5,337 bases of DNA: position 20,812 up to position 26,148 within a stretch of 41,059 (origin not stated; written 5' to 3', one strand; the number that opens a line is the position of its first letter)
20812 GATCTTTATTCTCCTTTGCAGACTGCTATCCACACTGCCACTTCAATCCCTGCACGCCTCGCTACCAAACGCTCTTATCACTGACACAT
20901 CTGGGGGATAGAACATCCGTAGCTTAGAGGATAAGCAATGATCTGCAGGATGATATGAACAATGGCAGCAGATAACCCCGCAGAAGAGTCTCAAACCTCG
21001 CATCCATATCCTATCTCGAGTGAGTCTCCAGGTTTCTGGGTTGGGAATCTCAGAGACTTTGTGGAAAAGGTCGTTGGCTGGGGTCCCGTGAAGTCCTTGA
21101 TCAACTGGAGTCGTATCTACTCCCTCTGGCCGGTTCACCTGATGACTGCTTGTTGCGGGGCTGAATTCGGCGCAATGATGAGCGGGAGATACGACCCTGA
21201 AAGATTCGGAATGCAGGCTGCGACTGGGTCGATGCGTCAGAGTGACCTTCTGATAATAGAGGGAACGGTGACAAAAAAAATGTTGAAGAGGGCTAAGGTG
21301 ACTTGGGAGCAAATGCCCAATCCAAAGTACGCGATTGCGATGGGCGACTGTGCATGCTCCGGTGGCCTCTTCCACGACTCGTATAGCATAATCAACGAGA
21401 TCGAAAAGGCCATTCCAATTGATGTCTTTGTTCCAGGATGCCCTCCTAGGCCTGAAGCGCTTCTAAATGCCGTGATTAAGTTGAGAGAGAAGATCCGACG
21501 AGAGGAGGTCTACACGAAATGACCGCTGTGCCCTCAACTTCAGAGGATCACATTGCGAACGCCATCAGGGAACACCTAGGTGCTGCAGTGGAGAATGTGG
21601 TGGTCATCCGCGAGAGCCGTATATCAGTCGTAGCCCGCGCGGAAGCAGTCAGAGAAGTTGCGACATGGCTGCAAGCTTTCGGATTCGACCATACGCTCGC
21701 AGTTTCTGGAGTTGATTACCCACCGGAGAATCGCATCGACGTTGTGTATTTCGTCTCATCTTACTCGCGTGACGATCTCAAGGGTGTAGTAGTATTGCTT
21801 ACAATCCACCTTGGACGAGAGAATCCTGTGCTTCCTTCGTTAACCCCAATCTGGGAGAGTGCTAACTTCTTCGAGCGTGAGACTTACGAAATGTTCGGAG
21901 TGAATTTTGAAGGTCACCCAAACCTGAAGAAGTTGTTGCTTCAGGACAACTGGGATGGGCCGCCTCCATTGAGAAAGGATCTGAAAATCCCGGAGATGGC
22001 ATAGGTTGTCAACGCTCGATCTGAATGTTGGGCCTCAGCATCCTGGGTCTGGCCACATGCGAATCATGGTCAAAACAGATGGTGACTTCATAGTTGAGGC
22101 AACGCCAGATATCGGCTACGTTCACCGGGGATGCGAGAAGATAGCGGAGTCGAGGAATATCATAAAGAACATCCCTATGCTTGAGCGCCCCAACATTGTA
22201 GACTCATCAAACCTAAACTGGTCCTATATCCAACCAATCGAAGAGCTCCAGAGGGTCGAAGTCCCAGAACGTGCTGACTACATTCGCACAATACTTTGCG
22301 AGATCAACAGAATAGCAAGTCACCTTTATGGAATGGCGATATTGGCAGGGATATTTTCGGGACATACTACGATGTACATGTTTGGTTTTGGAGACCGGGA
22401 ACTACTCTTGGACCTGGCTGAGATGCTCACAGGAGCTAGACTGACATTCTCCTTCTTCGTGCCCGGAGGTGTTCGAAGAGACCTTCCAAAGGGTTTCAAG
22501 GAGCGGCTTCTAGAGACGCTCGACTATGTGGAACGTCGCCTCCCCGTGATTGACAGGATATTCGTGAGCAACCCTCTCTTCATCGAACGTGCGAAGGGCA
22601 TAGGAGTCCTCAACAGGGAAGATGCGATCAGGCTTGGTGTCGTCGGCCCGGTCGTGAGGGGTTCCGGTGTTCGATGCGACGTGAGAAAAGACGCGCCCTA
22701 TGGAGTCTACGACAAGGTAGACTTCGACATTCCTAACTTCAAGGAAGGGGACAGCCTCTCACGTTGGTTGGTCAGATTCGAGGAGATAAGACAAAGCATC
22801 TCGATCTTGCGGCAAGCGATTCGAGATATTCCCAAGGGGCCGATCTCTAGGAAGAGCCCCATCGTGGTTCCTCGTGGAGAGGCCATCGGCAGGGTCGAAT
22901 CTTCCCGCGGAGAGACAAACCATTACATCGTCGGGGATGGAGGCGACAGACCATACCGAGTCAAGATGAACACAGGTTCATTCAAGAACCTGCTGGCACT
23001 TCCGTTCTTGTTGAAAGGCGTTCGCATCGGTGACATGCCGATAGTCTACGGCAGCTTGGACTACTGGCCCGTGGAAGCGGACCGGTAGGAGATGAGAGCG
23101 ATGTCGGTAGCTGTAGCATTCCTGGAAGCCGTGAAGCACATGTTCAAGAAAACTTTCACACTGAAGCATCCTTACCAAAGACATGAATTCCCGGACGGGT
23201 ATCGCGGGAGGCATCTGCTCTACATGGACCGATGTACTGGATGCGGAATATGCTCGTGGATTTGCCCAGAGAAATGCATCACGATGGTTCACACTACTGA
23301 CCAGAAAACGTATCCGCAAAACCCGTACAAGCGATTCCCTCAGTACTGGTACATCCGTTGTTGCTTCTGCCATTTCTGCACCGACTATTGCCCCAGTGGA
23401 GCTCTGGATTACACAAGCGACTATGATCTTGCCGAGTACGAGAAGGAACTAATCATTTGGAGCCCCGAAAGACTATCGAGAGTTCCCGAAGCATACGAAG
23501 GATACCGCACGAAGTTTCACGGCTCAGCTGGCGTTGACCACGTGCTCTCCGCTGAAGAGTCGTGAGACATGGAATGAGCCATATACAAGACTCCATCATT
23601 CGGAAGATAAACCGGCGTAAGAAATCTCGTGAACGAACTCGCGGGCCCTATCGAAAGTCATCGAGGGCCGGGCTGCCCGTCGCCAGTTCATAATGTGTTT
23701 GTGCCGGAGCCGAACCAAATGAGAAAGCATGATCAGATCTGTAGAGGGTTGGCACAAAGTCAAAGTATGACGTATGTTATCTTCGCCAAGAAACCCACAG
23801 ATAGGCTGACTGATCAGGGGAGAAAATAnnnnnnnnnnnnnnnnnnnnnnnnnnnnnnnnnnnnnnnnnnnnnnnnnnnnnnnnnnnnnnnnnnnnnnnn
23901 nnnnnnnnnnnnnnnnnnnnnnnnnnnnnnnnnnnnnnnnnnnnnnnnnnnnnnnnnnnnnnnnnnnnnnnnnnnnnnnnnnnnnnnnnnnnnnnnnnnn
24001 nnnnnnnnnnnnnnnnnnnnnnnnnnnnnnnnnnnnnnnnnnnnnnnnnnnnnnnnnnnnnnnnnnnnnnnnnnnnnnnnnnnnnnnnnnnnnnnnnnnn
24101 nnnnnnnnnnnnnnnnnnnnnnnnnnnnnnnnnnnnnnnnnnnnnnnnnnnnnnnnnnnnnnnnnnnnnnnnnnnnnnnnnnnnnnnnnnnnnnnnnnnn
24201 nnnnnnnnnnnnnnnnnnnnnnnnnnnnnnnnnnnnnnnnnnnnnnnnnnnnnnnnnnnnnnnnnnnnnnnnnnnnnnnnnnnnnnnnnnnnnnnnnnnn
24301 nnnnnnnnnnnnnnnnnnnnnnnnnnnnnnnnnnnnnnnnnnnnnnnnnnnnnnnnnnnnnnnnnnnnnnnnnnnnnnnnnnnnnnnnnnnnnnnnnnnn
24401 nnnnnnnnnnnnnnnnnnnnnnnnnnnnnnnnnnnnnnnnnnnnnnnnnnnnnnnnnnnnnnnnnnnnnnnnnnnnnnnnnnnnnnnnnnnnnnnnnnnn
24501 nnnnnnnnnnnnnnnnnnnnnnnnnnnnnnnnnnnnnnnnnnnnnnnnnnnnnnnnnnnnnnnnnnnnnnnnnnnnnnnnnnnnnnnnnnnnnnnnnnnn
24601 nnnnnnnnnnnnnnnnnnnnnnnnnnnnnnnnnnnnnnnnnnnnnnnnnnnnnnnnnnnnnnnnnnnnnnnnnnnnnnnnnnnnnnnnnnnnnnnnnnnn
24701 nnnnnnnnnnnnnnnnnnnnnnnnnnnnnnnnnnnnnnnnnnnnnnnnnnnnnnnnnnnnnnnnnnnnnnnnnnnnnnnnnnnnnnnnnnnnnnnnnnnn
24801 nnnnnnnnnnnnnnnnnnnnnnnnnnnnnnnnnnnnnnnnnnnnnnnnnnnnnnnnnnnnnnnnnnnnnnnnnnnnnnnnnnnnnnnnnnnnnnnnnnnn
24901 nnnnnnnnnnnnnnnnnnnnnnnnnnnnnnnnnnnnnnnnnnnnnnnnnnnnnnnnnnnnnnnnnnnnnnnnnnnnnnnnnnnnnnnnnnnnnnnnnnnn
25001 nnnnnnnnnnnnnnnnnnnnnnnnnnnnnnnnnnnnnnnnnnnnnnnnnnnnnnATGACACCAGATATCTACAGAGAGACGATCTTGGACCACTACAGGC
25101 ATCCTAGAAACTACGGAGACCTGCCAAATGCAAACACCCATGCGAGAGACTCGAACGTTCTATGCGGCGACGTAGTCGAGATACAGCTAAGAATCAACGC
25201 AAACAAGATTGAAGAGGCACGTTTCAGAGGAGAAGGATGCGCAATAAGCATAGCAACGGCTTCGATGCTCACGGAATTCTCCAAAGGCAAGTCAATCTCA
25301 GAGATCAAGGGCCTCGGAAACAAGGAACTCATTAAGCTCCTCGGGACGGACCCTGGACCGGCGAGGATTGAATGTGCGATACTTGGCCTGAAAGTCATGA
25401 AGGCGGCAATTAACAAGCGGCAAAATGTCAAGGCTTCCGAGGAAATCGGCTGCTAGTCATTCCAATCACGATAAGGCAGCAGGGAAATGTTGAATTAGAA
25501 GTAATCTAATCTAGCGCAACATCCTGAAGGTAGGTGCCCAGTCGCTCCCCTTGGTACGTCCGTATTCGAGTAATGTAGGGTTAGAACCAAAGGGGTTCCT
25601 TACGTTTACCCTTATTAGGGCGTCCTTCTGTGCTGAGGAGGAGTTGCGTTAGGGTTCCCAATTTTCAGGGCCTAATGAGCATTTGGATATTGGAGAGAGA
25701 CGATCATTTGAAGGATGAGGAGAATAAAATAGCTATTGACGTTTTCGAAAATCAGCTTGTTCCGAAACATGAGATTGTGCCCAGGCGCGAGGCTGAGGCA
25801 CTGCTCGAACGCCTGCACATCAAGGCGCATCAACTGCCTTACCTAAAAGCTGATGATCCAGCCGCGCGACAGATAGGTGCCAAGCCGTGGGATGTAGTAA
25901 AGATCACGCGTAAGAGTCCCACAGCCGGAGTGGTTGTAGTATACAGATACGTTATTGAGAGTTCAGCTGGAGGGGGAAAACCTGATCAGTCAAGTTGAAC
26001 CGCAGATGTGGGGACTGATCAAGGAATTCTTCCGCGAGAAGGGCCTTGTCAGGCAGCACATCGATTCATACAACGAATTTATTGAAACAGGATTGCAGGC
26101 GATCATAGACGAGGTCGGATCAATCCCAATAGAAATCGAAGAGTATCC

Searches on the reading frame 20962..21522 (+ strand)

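Call 67: search_protein_families(library=pfam, proteins=[window:20962-21522:+], max_evalue=0.001)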
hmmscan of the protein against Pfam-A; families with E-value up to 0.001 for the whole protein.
window:20962-21522:+ (186 aa): 1 family
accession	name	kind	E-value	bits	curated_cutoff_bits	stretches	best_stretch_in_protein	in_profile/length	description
PF01058.29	Oxidored_q6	-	1.7e-27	96.1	27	1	64-174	1-128/128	NADH ubiquinone oxidoreductase, 20 Kd subunit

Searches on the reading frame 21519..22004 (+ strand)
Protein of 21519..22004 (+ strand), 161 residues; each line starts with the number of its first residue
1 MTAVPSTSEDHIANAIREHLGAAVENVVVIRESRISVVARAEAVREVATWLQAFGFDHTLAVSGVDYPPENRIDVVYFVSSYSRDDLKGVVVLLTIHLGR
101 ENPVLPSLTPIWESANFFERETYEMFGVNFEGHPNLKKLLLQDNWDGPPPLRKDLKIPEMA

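Call 67: search_protein_families(library=pfam, proteins=[window:21519-22004:+], max_evalue=0.001)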
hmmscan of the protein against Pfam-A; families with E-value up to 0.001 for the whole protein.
window:21519-22004:+ (161 aa): 1 family
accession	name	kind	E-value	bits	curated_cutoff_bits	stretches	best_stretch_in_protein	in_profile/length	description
PF00329.25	Complex1_30kDa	-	2e-35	122.5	22.5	1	38-157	2-120/124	Respiratory-chain NADH dehydrogenase, 30 Kd subunit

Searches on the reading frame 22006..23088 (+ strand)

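Call 67: search_protein_families(library=pfam, proteins=[window:22006-23088:+], max_evalue=0.001)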
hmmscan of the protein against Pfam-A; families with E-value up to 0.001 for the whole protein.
window:22006-23088:+ (360 aa): 1 family
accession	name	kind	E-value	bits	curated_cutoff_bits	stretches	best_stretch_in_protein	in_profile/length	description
PF00346.24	Complex1_49kDa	-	4.1e-81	272.4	24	2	119-284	3-168/271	Respiratory-chain NADH dehydrogenase, 49 Kd subunit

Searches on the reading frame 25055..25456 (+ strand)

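Call 67: search_protein_families(library=pfam, proteins=[window:25055-25456:+], max_evalue=0.001)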
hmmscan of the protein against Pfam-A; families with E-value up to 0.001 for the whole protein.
window:25055-25456:+ (133 aa): 1 family
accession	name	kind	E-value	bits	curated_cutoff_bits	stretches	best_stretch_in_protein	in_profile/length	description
PF01592.21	NifU_N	-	1.5e-30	106.4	22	1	6-123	2-121/127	NifU-like N terminal domain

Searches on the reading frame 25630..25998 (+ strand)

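Call 67: search_protein_families(library=pfam, proteins=[window:25630-25998:+], max_evalue=0.001)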
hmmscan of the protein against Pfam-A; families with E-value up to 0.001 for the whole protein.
window:25630-25998:+ (122 aa): 1 family
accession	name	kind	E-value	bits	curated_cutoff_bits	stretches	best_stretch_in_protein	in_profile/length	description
PF01191.24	RNA_pol_Rpb5_C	-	5.4e-27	93.8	23.5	1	37-108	2-73/73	RNA polymerase Rpb5, C-terminal domain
